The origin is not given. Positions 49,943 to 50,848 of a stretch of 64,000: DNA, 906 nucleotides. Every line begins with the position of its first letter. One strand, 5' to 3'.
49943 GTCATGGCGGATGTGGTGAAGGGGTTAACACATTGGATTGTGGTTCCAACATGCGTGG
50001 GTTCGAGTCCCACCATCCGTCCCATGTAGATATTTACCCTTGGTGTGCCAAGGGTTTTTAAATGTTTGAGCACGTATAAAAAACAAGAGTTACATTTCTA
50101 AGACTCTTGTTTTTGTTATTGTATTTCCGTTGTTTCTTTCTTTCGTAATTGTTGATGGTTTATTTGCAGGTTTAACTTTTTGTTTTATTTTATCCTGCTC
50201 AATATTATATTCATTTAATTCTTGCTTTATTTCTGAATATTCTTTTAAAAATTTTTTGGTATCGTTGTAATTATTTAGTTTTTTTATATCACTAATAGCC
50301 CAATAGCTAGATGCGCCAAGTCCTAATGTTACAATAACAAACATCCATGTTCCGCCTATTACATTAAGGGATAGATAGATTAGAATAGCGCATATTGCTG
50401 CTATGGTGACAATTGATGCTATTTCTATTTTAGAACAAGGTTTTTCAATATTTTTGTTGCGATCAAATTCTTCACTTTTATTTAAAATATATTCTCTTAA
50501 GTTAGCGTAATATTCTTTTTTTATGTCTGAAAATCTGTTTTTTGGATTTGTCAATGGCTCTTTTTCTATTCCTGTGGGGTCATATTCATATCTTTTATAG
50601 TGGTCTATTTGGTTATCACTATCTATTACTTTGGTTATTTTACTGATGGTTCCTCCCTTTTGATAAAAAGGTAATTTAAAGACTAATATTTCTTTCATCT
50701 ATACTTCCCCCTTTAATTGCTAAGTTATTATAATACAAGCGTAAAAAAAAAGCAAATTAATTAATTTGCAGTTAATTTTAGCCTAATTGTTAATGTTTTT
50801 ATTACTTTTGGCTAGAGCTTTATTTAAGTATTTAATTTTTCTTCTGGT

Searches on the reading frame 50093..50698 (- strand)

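Call 46: search_protein_families(library=pfam, proteins=[window:50093-50698:-], max_evalue=0.1)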
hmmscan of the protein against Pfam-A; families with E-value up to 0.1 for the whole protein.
window:50093-50698:- (202 aa): 1 family
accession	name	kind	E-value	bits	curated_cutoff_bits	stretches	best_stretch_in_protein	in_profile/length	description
PF13233.12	Complex1_LYR_2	-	0.055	14.6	22.3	0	76-172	29-71/80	Complex1_LYR-like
